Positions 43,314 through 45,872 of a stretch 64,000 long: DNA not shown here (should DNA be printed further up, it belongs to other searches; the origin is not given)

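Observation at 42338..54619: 12-kb c-type cytochrome supercluster resembling an extracellular electron transfer / iron-redox module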

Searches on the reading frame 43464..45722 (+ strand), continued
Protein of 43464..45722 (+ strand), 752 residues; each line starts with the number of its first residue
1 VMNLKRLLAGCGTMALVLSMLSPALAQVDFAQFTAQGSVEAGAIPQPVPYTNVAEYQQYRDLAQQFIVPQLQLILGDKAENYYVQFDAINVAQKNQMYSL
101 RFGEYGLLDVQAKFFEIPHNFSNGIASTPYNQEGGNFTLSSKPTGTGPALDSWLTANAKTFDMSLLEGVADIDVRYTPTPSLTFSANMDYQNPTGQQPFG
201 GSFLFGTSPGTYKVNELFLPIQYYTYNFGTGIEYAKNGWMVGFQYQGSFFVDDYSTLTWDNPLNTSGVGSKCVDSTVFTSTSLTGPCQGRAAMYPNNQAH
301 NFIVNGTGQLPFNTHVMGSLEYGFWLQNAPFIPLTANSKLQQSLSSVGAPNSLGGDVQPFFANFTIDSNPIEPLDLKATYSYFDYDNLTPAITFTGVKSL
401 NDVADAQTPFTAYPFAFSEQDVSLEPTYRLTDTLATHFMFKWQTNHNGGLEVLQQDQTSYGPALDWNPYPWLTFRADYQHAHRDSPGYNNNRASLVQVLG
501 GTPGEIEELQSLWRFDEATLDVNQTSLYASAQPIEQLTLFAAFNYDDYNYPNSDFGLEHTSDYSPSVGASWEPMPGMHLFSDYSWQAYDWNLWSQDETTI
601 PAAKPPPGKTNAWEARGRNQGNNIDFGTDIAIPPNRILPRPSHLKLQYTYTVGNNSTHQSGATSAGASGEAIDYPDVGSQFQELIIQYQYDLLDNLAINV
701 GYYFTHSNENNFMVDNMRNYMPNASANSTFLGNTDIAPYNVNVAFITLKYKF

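Call 13: find_encoding_contigs(protein=P0003, flank=10000, max_places=2)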
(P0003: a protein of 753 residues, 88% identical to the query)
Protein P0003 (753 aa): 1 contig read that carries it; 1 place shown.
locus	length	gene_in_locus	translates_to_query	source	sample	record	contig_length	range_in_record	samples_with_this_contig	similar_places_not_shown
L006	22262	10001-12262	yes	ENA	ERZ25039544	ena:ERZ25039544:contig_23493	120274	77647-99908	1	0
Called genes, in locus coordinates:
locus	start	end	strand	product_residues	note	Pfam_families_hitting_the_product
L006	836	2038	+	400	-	PF14522:Cytochrome_C7 (faint), PF14537:Cytochrom_c3_2 (faint), PF22113:Mtrc-MtrF_II-IV_dom (faint), PF03264:Cytochrom_NNT (weak)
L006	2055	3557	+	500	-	-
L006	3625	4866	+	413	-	PF07250:Glyoxal_oxid_N (faint), PF01344:Kelch_1 (faint), PF13415:Beta-prop_FBX42 (faint), PF13964:Beta-prop_Calicin (faint), PF24681:Kelch_KLHDC2_KLHL20_DRC7 (faint), PF13418:Beta-prop_TYW4 (weak), PF24981:Beta-prop_ATRN-LZTR1 (weak)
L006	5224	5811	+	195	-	PF13428:TPR_14 (faint), PF13371:TPR_9 (faint), PF13424:TPR_12 (weak), PF13432:TPR_16, PF14559:TPR_19, PF23914:TPR_CcmH_CycH (weak), PF13432:TPR_16, PF14559:TPR_19 (weak), +9 more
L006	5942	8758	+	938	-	PF08450:SGL (faint), PF13449:Phytase-like (faint), PF01436:NHL (faint), PF01731:Arylesterase (faint), PF06739:SBBP (faint), PF12371:TMEM131_like_N (weak), PF15780:ASH (weak), PF22544:HYDIN_VesB_CFA65-like_Ig (weak), +7 more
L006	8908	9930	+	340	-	PF14522:Cytochrome_C7 (faint), PF14537:Cytochrom_c3_2 (faint), PF22113:Mtrc-MtrF_II-IV_dom (faint), PF22678:Cytochrom_c_NrfB-like (weak), PF09699:Paired_CXXCH_1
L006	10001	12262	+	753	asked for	PF11854:MtrB_PioB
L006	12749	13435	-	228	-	PF13683:rve_3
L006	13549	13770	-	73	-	-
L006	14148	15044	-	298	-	PF00691:OmpA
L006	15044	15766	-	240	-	-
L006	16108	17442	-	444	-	PF13701:DDE_Tnp_1_4, PF01609:DDE_Tnp_1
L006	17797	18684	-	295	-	PF00149:Metallophos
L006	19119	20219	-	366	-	PF11583:AurF, PF02332:Phenol_Hydrox (weak)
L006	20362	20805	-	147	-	PF14376:Haem_bd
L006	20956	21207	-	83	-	-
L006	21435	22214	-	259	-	-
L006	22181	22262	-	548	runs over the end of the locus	-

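Call 23: search_solved_structures(query=window:43464-45722:+, max_evalue=0.01)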
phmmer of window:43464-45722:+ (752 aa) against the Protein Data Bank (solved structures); distinct sequences matched with E-value up to 0.01: 0.

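Call 28: find_encoding_contigs(protein=P0007, flank=10000, max_places=2)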
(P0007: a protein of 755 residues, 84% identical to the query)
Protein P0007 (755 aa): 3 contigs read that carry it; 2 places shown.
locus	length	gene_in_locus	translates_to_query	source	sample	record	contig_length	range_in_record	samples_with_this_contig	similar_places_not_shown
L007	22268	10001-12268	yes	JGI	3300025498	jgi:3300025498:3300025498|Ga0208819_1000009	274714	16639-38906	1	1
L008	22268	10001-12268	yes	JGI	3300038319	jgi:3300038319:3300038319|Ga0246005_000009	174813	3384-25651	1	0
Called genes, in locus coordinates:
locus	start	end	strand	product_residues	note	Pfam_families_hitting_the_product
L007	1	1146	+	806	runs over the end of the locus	PF01588:tRNA_bind, PF03483:B3_4, PF03484:B5, PF17759:tRNA_synthFbeta, PF03147:FDX-ACB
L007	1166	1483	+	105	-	PF00216:Bac_DNA_binding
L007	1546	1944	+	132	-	PF13411:MerR_1, PF00376:MerR (weak)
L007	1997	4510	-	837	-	PF13506:Glyco_transf_21, PF00535:Glycos_transf_2, PF10111:Glyco_tranf_2_2, PF13641:Glyco_tranf_2_3, PF13632:Glyco_trans_2_3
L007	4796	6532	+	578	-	PF00512:HisKA, PF02518:HATPase_c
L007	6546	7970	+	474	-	PF00072:Response_reg, PF00158:Sigma54_activat, PF13191:AAA_16 (faint), PF14532:Sigma54_activ_2, PF07728:AAA_5 (faint), PF25601:AAA_lid_14, PF02954:HTH_8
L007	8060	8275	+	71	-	PF02416:TatA_B_E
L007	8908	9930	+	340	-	PF14522:Cytochrome_C7 (faint), PF14537:Cytochrom_c3_2 (faint), PF22113:Mtrc-MtrF_II-IV_dom (faint), PF22678:Cytochrom_c_NrfB-like (weak), PF09699:Paired_CXXCH_1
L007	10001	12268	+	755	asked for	PF11854:MtrB_PioB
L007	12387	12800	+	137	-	PF00034:Cytochrom_C, PF13442:Cytochrome_CBB3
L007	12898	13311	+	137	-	PF00034:Cytochrom_C, PF13442:Cytochrome_CBB3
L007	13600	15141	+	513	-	PF03264:Cytochrom_NNT (weak), PF14522:Cytochrome_C7 (faint), PF14537:Cytochrom_c3_2 (faint)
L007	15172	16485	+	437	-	PF02085:Cytochrom_CIII (faint), PF14522:Cytochrome_C7 (faint), PF14537:Cytochrom_c3_2 (faint), PF22113:Mtrc-MtrF_II-IV_dom (faint), PF09699:Paired_CXXCH_1 (faint)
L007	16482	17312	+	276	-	PF01292:Ni_hydr_CYTB (weak)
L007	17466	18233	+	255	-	PF01145:Band_7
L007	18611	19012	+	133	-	PF00034:Cytochrom_C, PF13442:Cytochrome_CBB3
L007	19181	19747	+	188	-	PF02085:Cytochrom_CIII (weak), PF09699:Paired_CXXCH_1 (faint), PF14537:Cytochrom_c3_2 (faint), PF14522:Cytochrome_C7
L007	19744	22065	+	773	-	PF04879:Molybdop_Fe4S4, PF00384:Molybdopterin, PF01568:Molydop_binding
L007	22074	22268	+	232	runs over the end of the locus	PF12797:Fer4_2 (weak), PF25160:LdpA_Fe-S-bd (faint), PF12838:Fer4_7 (weak), PF13237:Fer4_10 (weak), PF13247:Fer4_11, PF13187:Fer4_9 (weak), PF12838:Fer4_7 (weak), PF13187:Fer4_9 (weak), +4 more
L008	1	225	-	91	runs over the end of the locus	-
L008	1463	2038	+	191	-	-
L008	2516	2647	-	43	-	-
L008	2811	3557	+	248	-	-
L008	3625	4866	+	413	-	PF07250:Glyoxal_oxid_N (faint), PF01344:Kelch_1 (faint), PF13415:Beta-prop_FBX42 (faint), PF13964:Beta-prop_Calicin (faint), PF24681:Kelch_KLHDC2_KLHL20_DRC7 (faint), PF13418:Beta-prop_TYW4 (weak), PF24981:Beta-prop_ATRN-LZTR1 (weak)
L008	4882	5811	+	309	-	PF13176:TPR_7 (faint), PF13428:TPR_14 (faint), PF23914:TPR_CcmH_CycH (weak), PF13424:TPR_12 (weak), PF13432:TPR_16, PF14559:TPR_19, PF13432:TPR_16, PF14559:TPR_19 (weak), +9 more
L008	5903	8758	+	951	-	PF08450:SGL (faint), PF13449:Phytase-like (faint), PF01436:NHL (faint), PF01731:Arylesterase (faint), PF06739:SBBP (faint), PF15780:ASH (weak), PF12371:TMEM131_like_N (weak), PF22544:HYDIN_VesB_CFA65-like_Ig (weak), +7 more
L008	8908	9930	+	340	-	PF14522:Cytochrome_C7 (faint), PF14537:Cytochrom_c3_2 (faint), PF22113:Mtrc-MtrF_II-IV_dom (faint), PF22678:Cytochrom_c_NrfB-like (weak), PF09699:Paired_CXXCH_1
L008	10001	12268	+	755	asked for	PF11854:MtrB_PioB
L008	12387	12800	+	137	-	PF00034:Cytochrom_C, PF13442:Cytochrome_CBB3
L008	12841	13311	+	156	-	PF00034:Cytochrom_C, PF13442:Cytochrome_CBB3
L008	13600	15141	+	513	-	PF03264:Cytochrom_NNT (weak), PF14522:Cytochrome_C7 (faint), PF14537:Cytochrom_c3_2 (faint)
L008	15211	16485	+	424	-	PF22113:Mtrc-MtrF_II-IV_dom (faint), PF00684:DnaJ_CXXCXGXG (faint), PF02085:Cytochrom_CIII (faint), PF14522:Cytochrome_C7 (faint), PF14537:Cytochrom_c3_2 (faint), PF09699:Paired_CXXCH_1 (faint)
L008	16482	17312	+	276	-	PF01292:Ni_hydr_CYTB (weak)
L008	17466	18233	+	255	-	PF01145:Band_7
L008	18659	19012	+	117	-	PF00034:Cytochrom_C, PF13442:Cytochrome_CBB3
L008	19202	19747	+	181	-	PF02085:Cytochrom_CIII (weak), PF09699:Paired_CXXCH_1 (faint), PF14537:Cytochrom_c3_2 (faint), PF14522:Cytochrome_C7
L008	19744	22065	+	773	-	PF04879:Molybdop_Fe4S4, PF00384:Molybdopterin, PF01568:Molydop_binding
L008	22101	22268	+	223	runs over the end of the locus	PF00037:Fer4 (faint), PF12797:Fer4_2 (faint), PF12838:Fer4_7 (weak), PF13237:Fer4_10 (weak), PF13247:Fer4_11, PF13187:Fer4_9 (weak), PF12838:Fer4_7 (weak), PF13187:Fer4_9 (weak), +3 more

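Call 29: find_encoding_contigs(protein=P0010, flank=10000, max_places=2)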
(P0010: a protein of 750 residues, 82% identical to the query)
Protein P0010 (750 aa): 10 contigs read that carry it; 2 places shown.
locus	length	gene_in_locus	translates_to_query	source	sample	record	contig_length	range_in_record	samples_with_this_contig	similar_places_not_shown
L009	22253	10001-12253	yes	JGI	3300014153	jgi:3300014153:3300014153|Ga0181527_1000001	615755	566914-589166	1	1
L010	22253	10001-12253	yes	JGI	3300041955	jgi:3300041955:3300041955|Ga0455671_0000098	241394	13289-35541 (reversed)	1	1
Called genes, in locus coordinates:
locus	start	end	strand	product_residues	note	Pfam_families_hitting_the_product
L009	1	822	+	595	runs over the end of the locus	PF00989:PAS, PF08448:PAS_4, PF00512:HisKA, PF02518:HATPase_c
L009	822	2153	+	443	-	PF00072:Response_reg, PF00158:Sigma54_activat, PF14532:Sigma54_activ_2, PF07724:AAA_2 (weak), PF07728:AAA_5, PF25601:AAA_lid_14, PF02954:HTH_8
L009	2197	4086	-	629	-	PF00224:PK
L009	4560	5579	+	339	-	-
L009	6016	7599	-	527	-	PF23023:Anti-Pycsar_Apyc1 (faint), PF12706:Lactamase_B_2 (faint)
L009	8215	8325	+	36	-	-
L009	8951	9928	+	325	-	PF14522:Cytochrome_C7 (faint), PF22113:Mtrc-MtrF_II-IV_dom (faint), PF22678:Cytochrom_c_NrfB-like (weak), PF14537:Cytochrom_c3_2 (weak), PF09699:Paired_CXXCH_1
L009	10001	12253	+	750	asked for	PF11854:MtrB_PioB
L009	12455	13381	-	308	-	PF13424:TPR_12 (faint), PF13428:TPR_14 (faint), PF13414:TPR_11 (faint), PF13431:TPR_17 (faint), PF13432:TPR_16, PF14559:TPR_19, PF13432:TPR_16 (weak), PF14559:TPR_19 (weak), +6 more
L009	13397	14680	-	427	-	PF13418:Beta-prop_TYW4 (faint), PF24981:Beta-prop_ATRN-LZTR1 (faint), PF13415:Beta-prop_FBX42 (weak), PF24681:Kelch_KLHDC2_KLHL20_DRC7 (faint), PF01344:Kelch_1 (faint), PF13964:Beta-prop_Calicin (faint)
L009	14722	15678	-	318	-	-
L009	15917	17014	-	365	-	PF14522:Cytochrome_C7 (faint), PF22113:Mtrc-MtrF_II-IV_dom (faint), PF14537:Cytochrom_c3_2 (faint), PF03264:Cytochrom_NNT (weak)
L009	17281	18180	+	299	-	PF00849:PseudoU_synth_2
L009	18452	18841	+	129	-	PF01627:Hpt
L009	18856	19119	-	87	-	-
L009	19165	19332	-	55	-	-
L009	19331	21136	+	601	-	PF04055:Radical_SAM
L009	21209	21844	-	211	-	PF01625:PMSR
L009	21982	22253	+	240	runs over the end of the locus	PF02535:Zip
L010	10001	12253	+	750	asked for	PF11854:MtrB_PioB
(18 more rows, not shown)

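Call 43: find_related_loci(query=A1, collection=genome_contigs, flank=10000)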
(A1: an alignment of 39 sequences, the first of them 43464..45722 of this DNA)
Query A1 (752 aa) in genome_contigs; peptide patterns used: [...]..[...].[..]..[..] (x = any residue, [..] = any of these).
56 stretches matched a pattern; 47 encode a relative of the query (tblastn E <= 1e-3); 47 distinct loci.
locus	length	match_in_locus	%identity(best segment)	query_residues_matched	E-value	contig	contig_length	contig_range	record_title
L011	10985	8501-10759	85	1-752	0e+0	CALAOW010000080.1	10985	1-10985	MAG TPA_asm: uncultured proteobacterium isolate ERR1035437_bin.86_CONCOCT_v1.1_MAG genome assembly, contig: ERZ1756482.7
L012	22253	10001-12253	82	1-752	0e+0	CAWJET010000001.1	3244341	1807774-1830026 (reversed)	MAG: uncultured delta proteobacterium isolate MFD09222.bin.1.22 genome assembly, contig: contig_37878, whole genome shot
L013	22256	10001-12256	81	1-752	0e+0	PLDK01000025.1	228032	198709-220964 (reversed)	MAG: Deltaproteobacteria bacterium isolate palsa_1114 73.20111000_P2D.7_contig_521, whole genome shotgun sequence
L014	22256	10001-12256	80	1-752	0e+0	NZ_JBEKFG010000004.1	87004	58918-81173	MAG: Candidatus Binatus sp. isolate SPRUCE 224 SPRUCE_224_4, whole genome shotgun sequence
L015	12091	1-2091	83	60-752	0e+0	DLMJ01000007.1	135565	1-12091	MAG TPA_asm: Candidatus Binatus soli isolate UBA7539 UBA7539_contig_741, whole genome shotgun sequence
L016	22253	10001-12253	78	1-752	0e+0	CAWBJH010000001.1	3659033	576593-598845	MAG: uncultured delta proteobacterium isolate MFD03323.bin.1.18 genome assembly, contig: contig_33361, whole genome shot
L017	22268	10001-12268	74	1-752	0e+0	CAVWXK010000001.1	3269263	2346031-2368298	MAG: uncultured proteobacterium isolate MFD03726.bin.2.8 genome assembly, contig: contig_15707, whole genome shotgun seq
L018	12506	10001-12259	72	1-752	0e+0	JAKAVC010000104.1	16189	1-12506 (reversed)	MAG: Deltaproteobacteria bacterium isolate YP3.bin70 NODE_4441_length_16189_cov_2.69587, whole genome shotgun sequence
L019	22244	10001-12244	73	1-752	0e+0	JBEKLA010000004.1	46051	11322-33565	MAG: Candidatus Binataceae bacterium isolate SPRUCE 35 SPRUCE_35_4, whole genome shotgun sequence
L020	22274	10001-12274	62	1-752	0e+0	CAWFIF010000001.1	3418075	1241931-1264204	MAG: uncultured delta proteobacterium isolate MFD02248.bin.1.46 genome assembly, contig: contig_107, whole genome shotgu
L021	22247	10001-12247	84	1-752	0e+0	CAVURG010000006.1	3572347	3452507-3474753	MAG: uncultured delta proteobacterium isolate MFD01299.bin.2.36 genome assembly, contig: contig_3968, whole genome shotg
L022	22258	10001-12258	81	1-752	0e+0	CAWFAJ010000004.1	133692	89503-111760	MAG: uncultured delta proteobacterium isolate MFD00991.bin.1.136 genome assembly, contig: contig_34631, whole genome sho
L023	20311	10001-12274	59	2-752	0e+0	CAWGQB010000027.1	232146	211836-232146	MAG: uncultured proteobacterium isolate MFD04463.bin.2.159 genome assembly, contig: contig_72131, whole genome shotgun s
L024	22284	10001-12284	82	1-752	0e+0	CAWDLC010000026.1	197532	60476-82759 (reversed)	MAG: Candidatus Binataceae bacterium isolate MFD04492.bin.2.156 genome assembly, contig: contig_49109, whole genome shot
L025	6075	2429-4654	51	22-752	0e+0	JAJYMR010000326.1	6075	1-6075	MAG: Deltaproteobacteria bacterium isolate DBS2-4.bin15 NODE_23531_length_6075_cov_1.94889, whole genome shotgun sequenc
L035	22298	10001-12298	35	1-752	4e-144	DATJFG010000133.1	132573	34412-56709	MAG TPA_asm: Verrucomicrobiia bacterium isolate SMAG_U15454 k141_13502113, whole genome shotgun sequence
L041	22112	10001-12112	33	13-752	1e-127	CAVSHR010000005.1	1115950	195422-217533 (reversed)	MAG: uncultured delta proteobacterium isolate MFD05684.bin.2.48 genome assembly, contig: contig_15342, whole genome shot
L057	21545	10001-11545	22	80-589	2e-17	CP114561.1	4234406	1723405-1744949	MAG: Candidatus Manganitrophus sp. isolate GAC4 chromosome, complete genome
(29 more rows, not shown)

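Call 46: predict_structure(alignment_id=A1)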
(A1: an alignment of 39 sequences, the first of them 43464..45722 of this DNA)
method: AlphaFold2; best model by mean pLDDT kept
length: 752 residues; sequences in the alignment: 39
mean_pLDDT: 78.0   pTM: 0.69
mean pLDDT of the five models: 78.0, 75.9, 72.3, 66.6, 63.3
residues with pLDDT >= 90: 277; 70-90: 243; 50-70: 137; < 50: 95
segments of 3 or more residues with pLDDT < 50: 1-26, 49-63, 207-210, 267-269, 399-407, 489-514, 598-601, 665-668
pLDDT, mean of each block of 10 residues (from residue 1): 33 35 41 79 60 47 58 83 89 79 93 87 80 88 76 87 85 95 96 79 53 75 95 94 96 87 56 64 71 86 95 94 85 67 64 77 95 94 87 62 49 80 96 95 85 85 96 96 72 39 45 59 97 94 95 78 97 93 96 64 51 81 96 86 94 88 51 76 93 88 84 64 72 67 82 83
secondary structure, 60 per line:
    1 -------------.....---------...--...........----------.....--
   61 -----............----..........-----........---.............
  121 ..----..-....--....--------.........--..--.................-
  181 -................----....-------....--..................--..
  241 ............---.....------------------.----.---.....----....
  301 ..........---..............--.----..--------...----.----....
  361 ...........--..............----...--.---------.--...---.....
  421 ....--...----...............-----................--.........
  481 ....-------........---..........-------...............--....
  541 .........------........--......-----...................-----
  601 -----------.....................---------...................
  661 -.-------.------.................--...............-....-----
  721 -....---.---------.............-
elements in order (helices of 4 or more, strands of 3 or more residues): H14-18 E28-30 E33-43 H54-58 E66-77 E82-91 E97-104 E108-122 E130-133 E136-139 H148-156 E163-179 E182-197 E202-205 E213-216 E219-236 E239-252 E256-260 E288-292 E297-310 E314-327 E357-371 E374-387 E392-394 E410-412 E416-424 E427-429 E434-448 E454-469 E472-484 H492-499 H503-512 E520-534 E537-549 E556-563 E566-571 E577-595 E612-632 E642-660 E677-693 E696-710 H712-715 H722-725 E739-751
